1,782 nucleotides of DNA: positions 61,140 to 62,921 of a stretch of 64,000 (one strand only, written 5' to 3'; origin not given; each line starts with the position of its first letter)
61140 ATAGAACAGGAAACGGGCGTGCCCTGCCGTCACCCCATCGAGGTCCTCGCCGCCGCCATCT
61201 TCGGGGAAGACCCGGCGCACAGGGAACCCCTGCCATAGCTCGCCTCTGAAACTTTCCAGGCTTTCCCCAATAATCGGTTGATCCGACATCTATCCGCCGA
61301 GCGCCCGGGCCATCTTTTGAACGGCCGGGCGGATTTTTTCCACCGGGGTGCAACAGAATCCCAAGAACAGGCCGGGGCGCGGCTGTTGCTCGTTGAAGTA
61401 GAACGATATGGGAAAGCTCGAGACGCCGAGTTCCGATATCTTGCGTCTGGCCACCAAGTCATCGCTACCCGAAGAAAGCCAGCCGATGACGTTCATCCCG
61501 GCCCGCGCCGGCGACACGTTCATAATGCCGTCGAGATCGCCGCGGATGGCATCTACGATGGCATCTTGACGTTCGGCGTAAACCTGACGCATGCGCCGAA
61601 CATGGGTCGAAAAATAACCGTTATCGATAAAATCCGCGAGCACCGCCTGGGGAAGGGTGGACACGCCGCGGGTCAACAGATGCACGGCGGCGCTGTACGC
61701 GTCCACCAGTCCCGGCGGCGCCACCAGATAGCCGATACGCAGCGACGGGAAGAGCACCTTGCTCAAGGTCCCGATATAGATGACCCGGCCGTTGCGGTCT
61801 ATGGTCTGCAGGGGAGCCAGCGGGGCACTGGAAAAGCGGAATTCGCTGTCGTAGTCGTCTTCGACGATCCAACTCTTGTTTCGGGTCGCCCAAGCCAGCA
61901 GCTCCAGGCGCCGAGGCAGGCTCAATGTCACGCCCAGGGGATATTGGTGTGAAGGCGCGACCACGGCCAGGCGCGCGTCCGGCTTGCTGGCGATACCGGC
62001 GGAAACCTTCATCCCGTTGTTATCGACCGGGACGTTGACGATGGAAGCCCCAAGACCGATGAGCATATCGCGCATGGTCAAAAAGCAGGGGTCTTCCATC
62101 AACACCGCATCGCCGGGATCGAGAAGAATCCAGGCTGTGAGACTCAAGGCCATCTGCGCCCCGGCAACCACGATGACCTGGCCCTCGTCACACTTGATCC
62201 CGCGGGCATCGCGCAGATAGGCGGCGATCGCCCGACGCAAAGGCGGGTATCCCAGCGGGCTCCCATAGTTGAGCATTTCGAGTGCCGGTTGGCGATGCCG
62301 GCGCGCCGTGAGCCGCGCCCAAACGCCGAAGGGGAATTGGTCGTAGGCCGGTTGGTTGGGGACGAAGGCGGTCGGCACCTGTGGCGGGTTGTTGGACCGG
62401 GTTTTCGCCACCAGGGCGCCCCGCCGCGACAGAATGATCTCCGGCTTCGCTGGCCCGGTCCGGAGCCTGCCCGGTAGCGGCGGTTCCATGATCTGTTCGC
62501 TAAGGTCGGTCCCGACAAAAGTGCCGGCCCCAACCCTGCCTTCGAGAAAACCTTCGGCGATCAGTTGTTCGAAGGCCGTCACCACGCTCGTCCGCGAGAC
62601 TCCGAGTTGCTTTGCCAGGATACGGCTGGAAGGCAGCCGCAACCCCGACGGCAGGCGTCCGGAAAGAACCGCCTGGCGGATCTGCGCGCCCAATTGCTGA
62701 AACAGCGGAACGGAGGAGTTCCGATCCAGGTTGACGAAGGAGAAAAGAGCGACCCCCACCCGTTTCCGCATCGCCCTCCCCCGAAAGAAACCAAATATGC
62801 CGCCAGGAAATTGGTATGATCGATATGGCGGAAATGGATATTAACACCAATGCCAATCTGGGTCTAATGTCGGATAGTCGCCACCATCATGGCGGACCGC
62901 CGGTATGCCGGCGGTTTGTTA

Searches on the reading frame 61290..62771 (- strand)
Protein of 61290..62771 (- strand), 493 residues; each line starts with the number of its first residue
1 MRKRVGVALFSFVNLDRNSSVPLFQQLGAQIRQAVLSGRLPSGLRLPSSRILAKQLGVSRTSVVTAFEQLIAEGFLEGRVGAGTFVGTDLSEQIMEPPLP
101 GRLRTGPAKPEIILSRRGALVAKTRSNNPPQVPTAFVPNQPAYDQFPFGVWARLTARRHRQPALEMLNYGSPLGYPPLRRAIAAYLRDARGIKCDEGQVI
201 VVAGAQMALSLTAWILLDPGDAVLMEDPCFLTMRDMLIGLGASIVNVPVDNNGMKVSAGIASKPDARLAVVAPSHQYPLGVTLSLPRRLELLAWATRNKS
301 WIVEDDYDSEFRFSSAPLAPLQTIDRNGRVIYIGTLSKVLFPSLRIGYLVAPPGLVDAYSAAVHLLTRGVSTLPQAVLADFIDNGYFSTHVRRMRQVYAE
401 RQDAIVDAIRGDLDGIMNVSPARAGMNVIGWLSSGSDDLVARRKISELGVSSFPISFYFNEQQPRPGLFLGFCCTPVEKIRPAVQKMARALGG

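Call 103: search_protein_families(library=pfam, proteins=[window:61290-62771:-], max_evalue=0.001)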
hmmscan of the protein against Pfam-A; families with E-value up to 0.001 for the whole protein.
window:61290-62771:- (493 aa): 2 families
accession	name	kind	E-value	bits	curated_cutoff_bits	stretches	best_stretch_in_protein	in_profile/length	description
PF00155.27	Aminotran_1_2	-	1.2e-20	74.5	19.7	1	147-435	18-313/361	Aminotransferase class I and II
PF00392.27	GntR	-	1.1e-13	51.1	27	1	25-86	3-64/64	Bacterial regulatory proteins, gntR family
